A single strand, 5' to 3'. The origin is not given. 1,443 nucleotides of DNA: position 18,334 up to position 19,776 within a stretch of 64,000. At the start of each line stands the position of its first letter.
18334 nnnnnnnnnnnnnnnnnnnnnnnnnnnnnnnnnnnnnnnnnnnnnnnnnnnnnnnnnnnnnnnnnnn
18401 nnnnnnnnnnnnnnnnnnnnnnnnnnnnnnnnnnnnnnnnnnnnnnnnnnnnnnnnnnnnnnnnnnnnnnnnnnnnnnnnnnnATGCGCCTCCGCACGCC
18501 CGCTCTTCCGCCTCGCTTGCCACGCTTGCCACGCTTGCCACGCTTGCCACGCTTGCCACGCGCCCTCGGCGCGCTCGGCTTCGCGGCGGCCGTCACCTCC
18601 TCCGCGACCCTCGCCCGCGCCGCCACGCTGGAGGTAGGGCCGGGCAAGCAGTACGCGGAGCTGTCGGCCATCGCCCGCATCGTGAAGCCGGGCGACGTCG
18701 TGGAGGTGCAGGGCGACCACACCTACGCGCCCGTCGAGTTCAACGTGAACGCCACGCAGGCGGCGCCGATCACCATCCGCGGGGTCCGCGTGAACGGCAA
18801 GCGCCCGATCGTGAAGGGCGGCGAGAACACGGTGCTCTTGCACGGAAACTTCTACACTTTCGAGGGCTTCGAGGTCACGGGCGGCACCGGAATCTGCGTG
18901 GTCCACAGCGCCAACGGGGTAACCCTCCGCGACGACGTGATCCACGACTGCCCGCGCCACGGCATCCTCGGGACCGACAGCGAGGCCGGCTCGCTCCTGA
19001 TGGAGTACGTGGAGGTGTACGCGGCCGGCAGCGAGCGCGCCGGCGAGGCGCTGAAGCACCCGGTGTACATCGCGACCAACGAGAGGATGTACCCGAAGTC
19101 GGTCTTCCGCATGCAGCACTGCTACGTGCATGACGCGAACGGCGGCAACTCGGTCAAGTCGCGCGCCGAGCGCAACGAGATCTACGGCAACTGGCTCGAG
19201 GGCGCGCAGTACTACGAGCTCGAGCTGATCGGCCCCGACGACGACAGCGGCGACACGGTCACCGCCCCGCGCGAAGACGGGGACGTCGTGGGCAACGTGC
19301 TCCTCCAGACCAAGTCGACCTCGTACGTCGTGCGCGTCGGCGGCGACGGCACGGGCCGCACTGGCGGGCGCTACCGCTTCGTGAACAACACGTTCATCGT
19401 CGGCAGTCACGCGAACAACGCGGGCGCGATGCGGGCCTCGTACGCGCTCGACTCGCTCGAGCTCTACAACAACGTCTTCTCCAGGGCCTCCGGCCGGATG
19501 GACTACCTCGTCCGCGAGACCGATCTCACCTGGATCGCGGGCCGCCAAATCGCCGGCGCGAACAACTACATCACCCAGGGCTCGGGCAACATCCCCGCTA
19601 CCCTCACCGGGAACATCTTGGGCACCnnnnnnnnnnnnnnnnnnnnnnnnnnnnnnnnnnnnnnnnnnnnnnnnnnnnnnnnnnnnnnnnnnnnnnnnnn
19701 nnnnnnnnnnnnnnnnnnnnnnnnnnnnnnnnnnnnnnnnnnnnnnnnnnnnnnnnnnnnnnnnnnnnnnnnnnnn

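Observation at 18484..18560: Perfect 9-bp x5 tandem repeat at the start of a surface beta-helix gene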

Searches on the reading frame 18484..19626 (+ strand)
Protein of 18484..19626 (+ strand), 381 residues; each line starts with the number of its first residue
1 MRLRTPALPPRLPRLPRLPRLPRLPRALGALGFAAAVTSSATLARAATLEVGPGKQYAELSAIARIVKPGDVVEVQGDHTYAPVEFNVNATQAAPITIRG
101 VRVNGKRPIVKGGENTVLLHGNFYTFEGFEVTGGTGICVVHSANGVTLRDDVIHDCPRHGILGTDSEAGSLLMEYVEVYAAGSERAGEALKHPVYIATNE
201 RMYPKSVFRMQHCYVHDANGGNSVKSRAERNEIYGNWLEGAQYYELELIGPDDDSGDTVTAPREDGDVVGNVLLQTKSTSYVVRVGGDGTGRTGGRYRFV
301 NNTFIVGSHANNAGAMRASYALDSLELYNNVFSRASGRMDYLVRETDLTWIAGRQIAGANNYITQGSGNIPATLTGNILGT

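Call 7: search_protein_families(library=ncbifam, proteins=[window:18484-19626:+], max_evalue=0.1)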
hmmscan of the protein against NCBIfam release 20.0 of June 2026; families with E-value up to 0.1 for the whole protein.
window:18484-19626:+ (381 aa): 0 families

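Call 9: search_protein_families(library=pfam, proteins=[window:18484-19626:+], max_evalue=0.1)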
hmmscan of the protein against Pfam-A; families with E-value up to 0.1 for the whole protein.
window:18484-19626:+ (381 aa): 1 family
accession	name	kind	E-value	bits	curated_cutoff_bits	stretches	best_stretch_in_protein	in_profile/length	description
PF13229.12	Beta_helix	-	0.0003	20.9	25.9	1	96-242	11-138/158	Right handed beta helix region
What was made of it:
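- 18622..19627 (+): Mature right-handed beta-helix domain, in the frame of the ATG. Pfam PF13229 E 3e-4, below the cut-off (call 9).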

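Call 10: find_homologous_proteins(query=window:18484-19626:+, max_evalue=0.00001)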
Query window:18484-19626:+ (381 aa): 1659 proteins with E <= 0.00001 among 8000 candidates; the best 120 are listed.
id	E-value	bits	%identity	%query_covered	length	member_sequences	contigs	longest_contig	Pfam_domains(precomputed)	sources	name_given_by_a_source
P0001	3.3e-232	788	94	88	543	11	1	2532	-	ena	-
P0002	1.7e-231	786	98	94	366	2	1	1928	-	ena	-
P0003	5.6e-176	603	75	92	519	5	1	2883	PF22842.4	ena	-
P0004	4.1e-166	571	73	89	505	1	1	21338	-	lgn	-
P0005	9.8e-164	563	72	89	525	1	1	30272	PF22842.4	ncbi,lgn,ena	-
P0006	3.5e-161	554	68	92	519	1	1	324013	-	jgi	-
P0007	7.8e-161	553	70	91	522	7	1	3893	PF22842.4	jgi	jgi:MYXO-CTERM domain-containing protein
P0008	1.1e-158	546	69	89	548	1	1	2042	-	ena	-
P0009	8.3e-157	540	68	91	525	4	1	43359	-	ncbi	-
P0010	6.5e-153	527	67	93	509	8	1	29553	PF22842.4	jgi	jgi:hypothetical protein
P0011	1.4e-152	526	67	87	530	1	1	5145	PF22842.4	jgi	jgi:hypothetical protein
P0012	4.5e-152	524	65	95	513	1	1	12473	-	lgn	-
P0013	2.4e-149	515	65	95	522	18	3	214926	-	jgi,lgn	jgi:hypothetical protein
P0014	6.5e-119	415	57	91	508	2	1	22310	-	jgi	jgi:MYXO-CTERM domain-containing protein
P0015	1.5e-116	408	56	88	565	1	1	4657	PF13229.13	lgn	-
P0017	5.0e-115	403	56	89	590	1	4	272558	PF13229.13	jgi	jgi:hypothetical protein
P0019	3.9e-113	396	55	93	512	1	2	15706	PF13229.13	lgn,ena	-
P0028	4.6e-111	389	55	94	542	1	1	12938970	PF13229.13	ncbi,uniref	ncbi:right-handed parallel beta-helix repeat-containing protein [Sorangium sp. So ce1335]|uniref:rig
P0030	8.0e-111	389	53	93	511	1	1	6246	PF13229.13,PF22842.4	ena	-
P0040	4.4e-110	386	55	93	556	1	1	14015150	PF13229.13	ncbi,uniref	ncbi:right-handed parallel beta-helix repeat-containing protein [Sorangium sp. So ce131]|uniref:righ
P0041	4.8e-110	386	54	92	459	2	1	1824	PF13229.13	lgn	-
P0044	9.2e-110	385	54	93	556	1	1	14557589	PF13229.13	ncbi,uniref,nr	ncbi:hypothetical protein SOCE26_007560 [Sorangium cellulosum]|uniref:Uncharacterized protein n=1 Ta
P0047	1.3e-109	385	54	91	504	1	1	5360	PF13229.13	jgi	jgi:MYXO-CTERM domain-containing protein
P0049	1.6e-109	384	53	88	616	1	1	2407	PF13229.13,PF22842.4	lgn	-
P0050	1.6e-109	384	54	93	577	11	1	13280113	PF13229.13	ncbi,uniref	ncbi:right-handed parallel beta-helix repeat-containing protein [Sorangium sp. So ce1504]|uniref:rig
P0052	3.0e-109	384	55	87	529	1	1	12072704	PF13229.13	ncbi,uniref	ncbi:right-handed parallel beta-helix repeat-containing protein [Sorangium sp. So ce1097]|uniref:rig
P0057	5.3e-109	383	54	92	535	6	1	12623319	PF13229.13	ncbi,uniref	ncbi:right-handed parallel beta-helix repeat-containing protein [Sorangium sp. So ce406]|uniref:righ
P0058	5.4e-109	383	56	87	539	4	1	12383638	PF13229.13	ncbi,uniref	ncbi:right-handed parallel beta-helix repeat-containing protein [Sorangium sp. So ce513]|uniref:righ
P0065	1.1e-108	382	54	93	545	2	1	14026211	PF13229.13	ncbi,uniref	ncbi:right-handed parallel beta-helix repeat-containing protein [Sorangium sp. So ce1078]|uniref:rig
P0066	1.6e-108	381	54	91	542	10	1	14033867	PF13229.13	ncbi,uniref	ncbi:right-handed parallel beta-helix repeat-containing protein [Sorangium sp. So ce542]|uniref:righ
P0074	3.8e-108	380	54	93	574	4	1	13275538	PF13229.13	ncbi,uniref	ncbi:right-handed parallel beta-helix repeat-containing protein [Sorangium sp. So ce693]|uniref:righ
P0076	4.0e-108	380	54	93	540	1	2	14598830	PF13229.13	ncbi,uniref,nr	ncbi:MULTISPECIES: right-handed parallel beta-helix repeat-containing protein [Sorangium]|uniref:Rig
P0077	4.1e-108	380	54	93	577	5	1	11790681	PF13229.13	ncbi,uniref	ncbi:right-handed parallel beta-helix repeat-containing protein [Sorangium sp. So ce590]|uniref:righ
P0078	4.8e-108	380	52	95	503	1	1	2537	PF13229.13,PF22842.4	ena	-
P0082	8.7e-108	379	54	90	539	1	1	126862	PF13229.13,PF22842.4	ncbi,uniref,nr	ncbi:right-handed parallel beta-helix repeat-containing protein [Polyangium sp. 6x1]|uniref:right-ha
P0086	1.0e-107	378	54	93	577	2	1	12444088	PF13229.13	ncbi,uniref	ncbi:right-handed parallel beta-helix repeat-containing protein [Sorangium sp. So ce764]|uniref:righ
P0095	2.5e-107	377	55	90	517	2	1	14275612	PF13229.13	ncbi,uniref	ncbi:right-handed parallel beta-helix repeat-containing protein [Sorangium sp. So ce385]|uniref:righ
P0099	3.5e-107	377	54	93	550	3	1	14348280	PF13229.13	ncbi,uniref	ncbi:right-handed parallel beta-helix repeat-containing protein [Sorangium sp. So ce291]|uniref:righ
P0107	5.8e-107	376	51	91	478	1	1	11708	PF13229.13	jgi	jgi:MYXO-CTERM domain-containing protein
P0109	6.0e-107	376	53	93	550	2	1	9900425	PF13229.13,PF22842.4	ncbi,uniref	ncbi:hypothetical protein WMF31_33620 [Sorangium sp. So ce1036]|uniref:right-handed parallel beta-he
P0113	8.1e-107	375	53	93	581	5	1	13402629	PF13229.13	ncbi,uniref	ncbi:right-handed parallel beta-helix repeat-containing protein [Sorangium sp. So ce204]|uniref:righ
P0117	9.1e-107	375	54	87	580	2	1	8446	PF13229.13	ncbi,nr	ncbi:MAG: right-handed parallel beta-helix repeat-containing protein, partial [Thermoanaerobaculacea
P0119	1.0e-106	375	53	93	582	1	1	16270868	PF13229.13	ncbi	ncbi:right-handed parallel beta-helix repeat-containing protein [Sorangium sp. So ce1128]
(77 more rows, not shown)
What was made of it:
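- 18622..19627 (+): There are 1659 homologues (call 10).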

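Call 12: find_encoding_contigs(protein=P0001, flank=5000, max_places=10)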
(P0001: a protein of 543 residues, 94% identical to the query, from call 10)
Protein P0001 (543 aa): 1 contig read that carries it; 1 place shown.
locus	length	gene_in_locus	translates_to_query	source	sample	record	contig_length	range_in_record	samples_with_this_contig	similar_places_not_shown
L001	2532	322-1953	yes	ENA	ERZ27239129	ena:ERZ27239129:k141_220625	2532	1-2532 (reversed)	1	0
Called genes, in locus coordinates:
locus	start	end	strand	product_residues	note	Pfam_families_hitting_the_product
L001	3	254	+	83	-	?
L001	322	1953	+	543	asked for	-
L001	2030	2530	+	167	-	?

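Call 13: find_encoding_contigs(protein=P0002, flank=5000, max_places=10)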
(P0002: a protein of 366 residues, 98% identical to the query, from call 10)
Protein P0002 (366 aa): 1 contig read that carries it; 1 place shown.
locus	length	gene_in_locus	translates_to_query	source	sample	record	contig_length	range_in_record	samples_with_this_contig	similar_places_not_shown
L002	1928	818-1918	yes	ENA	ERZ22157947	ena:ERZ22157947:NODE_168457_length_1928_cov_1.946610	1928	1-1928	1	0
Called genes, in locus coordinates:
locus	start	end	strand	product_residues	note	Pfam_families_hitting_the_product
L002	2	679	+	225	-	?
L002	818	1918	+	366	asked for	-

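Call 16: list_cluster_members(proteins=[P0001, P0002])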
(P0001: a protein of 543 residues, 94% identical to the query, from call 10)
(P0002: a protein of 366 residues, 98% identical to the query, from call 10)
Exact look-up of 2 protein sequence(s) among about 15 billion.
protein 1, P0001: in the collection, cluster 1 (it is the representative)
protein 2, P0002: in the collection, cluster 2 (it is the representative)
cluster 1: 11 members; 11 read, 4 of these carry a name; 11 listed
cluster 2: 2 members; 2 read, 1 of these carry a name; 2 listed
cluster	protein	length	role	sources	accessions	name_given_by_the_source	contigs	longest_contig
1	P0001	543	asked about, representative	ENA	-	-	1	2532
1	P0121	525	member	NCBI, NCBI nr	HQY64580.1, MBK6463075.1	MAG: hypothetical protein IPF92_19025 [Myxococcales bacterium] | hypothetical protein [Myxococcales bacterium]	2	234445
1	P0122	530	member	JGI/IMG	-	hypothetical protein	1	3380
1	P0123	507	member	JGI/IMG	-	hypothetical protein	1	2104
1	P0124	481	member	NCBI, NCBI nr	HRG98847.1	MAG TPA: hypothetical protein PLR99_21500, partial [Polyangiaceae bacterium] | hypothetical protein [Polyangiaceae bacterium]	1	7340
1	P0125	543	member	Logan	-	-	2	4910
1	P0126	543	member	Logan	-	-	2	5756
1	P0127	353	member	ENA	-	-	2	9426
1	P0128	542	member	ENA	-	-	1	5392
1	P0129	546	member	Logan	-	-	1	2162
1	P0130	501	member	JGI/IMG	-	-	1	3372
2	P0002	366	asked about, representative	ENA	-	-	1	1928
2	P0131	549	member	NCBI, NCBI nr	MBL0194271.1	MAG: hypothetical protein IPQ09_08640 [Myxococcales bacterium] | hypothetical protein [Myxococcales bacterium]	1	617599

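Call 19: find_encoding_contigs(protein=P0121, flank=3000, max_places=6)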
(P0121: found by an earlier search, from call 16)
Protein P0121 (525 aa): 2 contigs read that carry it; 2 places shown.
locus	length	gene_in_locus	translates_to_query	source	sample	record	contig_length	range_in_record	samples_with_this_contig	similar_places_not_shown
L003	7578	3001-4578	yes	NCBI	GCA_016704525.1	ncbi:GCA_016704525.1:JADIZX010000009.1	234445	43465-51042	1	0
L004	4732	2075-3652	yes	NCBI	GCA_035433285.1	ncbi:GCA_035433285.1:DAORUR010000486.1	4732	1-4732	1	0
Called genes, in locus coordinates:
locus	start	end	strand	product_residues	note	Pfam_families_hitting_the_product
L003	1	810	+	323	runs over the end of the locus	PF00749:tRNA-synt_1c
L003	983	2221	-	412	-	PF00069:Pkinase, PF07714:PK_Tyr_Ser-Thr, PF01636:APH (faint), PF03109:ABC1 (faint)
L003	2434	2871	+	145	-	-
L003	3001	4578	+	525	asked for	-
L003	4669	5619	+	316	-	-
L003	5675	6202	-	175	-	-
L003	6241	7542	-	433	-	PF01734:Patatin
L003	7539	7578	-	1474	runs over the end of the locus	PF00069:Pkinase, PF07714:PK_Tyr_Ser-Thr, PF13191:AAA_16, PF00515:TPR_1 (faint), PF07719:TPR_2 (faint), PF13424:TPR_12 (weak)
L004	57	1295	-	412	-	PF00069:Pkinase, PF07714:PK_Tyr_Ser-Thr, PF01636:APH (faint), PF03109:ABC1 (faint)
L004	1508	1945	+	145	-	-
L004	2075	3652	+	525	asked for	-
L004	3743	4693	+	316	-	-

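Call 20: find_encoding_contigs(protein=P0128, flank=3000, max_places=6)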
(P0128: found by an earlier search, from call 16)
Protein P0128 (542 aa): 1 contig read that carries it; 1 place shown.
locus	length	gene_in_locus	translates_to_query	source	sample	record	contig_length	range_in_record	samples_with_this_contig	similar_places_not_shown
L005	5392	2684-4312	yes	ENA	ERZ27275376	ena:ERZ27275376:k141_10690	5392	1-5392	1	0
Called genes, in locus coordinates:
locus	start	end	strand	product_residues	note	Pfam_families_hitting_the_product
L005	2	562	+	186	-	?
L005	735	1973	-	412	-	PF00069:Pkinase, PF07714:PK_Tyr_Ser-Thr, PF01636:APH (faint), PF03109:ABC1 (faint)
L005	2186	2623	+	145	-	-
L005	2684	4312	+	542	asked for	-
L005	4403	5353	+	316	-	-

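Call 21: find_encoding_contigs(protein=P0129, flank=3000, max_places=6)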
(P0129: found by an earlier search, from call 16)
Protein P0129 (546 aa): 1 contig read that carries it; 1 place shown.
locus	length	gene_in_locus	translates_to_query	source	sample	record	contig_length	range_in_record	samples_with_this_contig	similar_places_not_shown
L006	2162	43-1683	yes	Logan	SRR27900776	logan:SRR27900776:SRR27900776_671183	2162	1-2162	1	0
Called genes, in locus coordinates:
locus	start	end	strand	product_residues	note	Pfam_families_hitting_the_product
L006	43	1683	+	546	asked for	-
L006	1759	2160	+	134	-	?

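Call 22: find_encoding_contigs(protein=P0125, flank=3000, max_places=6)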
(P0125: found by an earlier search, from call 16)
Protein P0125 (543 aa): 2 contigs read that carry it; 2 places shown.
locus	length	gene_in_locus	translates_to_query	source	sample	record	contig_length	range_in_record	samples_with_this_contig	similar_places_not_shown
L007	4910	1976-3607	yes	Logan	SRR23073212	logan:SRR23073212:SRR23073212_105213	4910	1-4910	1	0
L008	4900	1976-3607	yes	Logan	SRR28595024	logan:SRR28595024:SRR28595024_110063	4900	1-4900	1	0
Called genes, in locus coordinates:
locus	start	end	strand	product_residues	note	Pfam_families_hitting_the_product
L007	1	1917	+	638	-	?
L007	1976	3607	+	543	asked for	-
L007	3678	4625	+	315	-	-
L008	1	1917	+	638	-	?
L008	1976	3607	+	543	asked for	-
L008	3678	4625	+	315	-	-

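Call 23: find_encoding_contigs(protein=P0122, flank=3000, max_places=6)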
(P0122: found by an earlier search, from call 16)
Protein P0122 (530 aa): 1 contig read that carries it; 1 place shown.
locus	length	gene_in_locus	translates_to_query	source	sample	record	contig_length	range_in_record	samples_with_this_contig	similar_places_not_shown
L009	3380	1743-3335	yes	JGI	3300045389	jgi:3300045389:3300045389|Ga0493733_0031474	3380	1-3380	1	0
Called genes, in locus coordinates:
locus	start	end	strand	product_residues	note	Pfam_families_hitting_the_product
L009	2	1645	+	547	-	PF05488:PAAR_motif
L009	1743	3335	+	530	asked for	-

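Call 24: find_encoding_contigs(protein=P0126, flank=3000, max_places=6)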
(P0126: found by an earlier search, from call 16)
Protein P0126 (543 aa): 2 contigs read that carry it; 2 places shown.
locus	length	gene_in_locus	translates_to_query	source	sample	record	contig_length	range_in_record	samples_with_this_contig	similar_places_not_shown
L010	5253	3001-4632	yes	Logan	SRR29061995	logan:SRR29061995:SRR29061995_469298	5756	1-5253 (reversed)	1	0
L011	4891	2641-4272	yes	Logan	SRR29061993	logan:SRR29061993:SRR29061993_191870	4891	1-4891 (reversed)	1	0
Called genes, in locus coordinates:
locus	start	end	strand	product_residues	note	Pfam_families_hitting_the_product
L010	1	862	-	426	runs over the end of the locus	PF00069:Pkinase, PF01636:APH (faint), PF03109:ABC1 (faint), PF07714:PK_Tyr_Ser-Thr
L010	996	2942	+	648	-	PF05488:PAAR_motif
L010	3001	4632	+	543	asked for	-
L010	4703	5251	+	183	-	?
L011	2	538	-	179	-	?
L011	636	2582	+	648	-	PF05488:PAAR_motif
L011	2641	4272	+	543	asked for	-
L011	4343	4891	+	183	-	?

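Call 31: find_related_loci(query=P0121, collection=genome_contigs, flank=3000)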
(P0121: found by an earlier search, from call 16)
Query P0121 (525 aa) in genome_contigs; peptide patterns used: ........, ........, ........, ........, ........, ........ (x = any residue, [..] = any of these).
216 stretches matched a pattern; 52 encode a relative of the query (tblastn E <= 1e-3); 52 distinct loci.
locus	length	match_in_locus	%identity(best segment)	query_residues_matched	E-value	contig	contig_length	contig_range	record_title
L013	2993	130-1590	90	22-509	0e+0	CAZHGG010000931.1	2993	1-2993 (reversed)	MAG TPA_asm: uncultured Polyangiaceae bacterium isolate SRP189682_co1_306 genome assembly, contig: NODE_110933_length_29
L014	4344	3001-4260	94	15-434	0e+0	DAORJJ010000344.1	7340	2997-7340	MAG TPA_asm: Polyangiaceae bacterium isolate AMR_MDS_5554 NODE_2335_length_7340_cov_5.099382, whole genome shotgun seque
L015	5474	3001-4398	67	13-487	0e+0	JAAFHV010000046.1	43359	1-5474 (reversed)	MAG: Myxococcales bacterium isolate bin26.maxbin.ball.049 WN_Myxococcales_2_scaffold_46, whole genome shotgun sequence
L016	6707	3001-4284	71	20-447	0e+0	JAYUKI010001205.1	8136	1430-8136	MAG: Myxococcales bacterium isolate GFS_9240 GFS_9240_1204, whole genome shotgun sequence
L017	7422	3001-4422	66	6-492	0e+0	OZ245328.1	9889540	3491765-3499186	MAG: Polyangiaceae bacterium isolate ef4d6364-0f41-4c80-b183-af888e385f1b genome assembly, chromosome: 1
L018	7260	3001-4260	53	3-431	3e-139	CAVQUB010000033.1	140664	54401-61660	MAG: uncultured delta proteobacterium isolate MFD09964.bin.2.222 genome assembly, contig: contig_6702, whole genome shot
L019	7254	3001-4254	51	6-434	1e-136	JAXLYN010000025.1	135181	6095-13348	MAG: Polyangiaceae bacterium isolate STL-MYX14 C3.142.fa-25, whole genome shotgun sequence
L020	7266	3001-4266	53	4-434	5e-134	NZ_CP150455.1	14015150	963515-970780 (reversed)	Sorangium sp. So ce131 chromosome, complete genome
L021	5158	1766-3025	52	7-433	4e-133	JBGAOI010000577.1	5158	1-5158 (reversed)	MAG: Polyangium sp. isolate MAG_MBR_AS.73 MBRAS-73_NODE_577_length_5158_cov_3.851801, whole genome shotgun sequence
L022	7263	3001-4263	53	4-433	4e-132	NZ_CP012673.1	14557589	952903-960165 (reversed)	Sorangium cellulosum strain So ce26 chromosome, complete genome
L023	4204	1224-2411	52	27-431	1e-134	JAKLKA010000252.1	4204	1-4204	MAG: Polyangiaceae bacterium isolate MAG.220 MAG.220-scaffold_9354, whole genome shotgun sequence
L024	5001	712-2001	51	1-432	9e-131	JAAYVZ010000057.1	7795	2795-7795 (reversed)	MAG: Holophagae bacterium isolate AS4AglBPMA_38 6951_AS4A, whole genome shotgun sequence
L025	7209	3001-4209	52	21-431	1e-127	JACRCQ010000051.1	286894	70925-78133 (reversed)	MAG: Deltaproteobacteria bacterium isolate NC_groundwater_1650_Pr3_B-0.1um_66_101 SR-2_scaffold_141_1847737, whole genom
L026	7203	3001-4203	51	25-432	5e-125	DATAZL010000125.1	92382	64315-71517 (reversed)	MAG TPA_asm: Polyangiaceae bacterium isolate SMAG_U5704 k141_2995626, whole genome shotgun sequence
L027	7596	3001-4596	45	21-521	4e-124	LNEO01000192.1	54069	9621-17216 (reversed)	MAG: Deltaproteobacteria bacterium Ga0077539 Ga0077539_1166.1, whole genome shotgun sequence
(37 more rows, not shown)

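Call 36: search_protein_families(library=pfam, proteins=[P0128, L003:4669-5619:+, L010:996-2942:+], max_evalue=0.01)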
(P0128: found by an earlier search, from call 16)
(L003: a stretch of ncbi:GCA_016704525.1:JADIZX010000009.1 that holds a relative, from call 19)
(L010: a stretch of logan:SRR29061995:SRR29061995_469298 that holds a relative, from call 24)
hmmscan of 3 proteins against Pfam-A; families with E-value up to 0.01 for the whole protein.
P0128 (542 aa): 1 family
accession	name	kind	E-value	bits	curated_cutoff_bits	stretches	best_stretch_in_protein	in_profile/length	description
PF13229.12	Beta_helix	-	0.00062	19.9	25.9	1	90-236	11-138/158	Right handed beta helix region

L003:4669-5619:+ (316 aa): 0 families

L010:996-2942:+ (648 aa): 1 family
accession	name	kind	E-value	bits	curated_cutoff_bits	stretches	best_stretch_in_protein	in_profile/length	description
PF05488.18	PAAR_motif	-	4e-10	40.2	27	1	307-374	4-65/70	PAAR motif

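Call 42: search_solved_structures(query=P0128, max_evalue=1)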
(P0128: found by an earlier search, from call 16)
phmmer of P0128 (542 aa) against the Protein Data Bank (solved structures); distinct sequences matched with E-value up to 1: 0.
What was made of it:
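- On Right-handed parallel beta-helix (pectate-lyase-like fold): There is no sequence match in the PDB (call 42).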
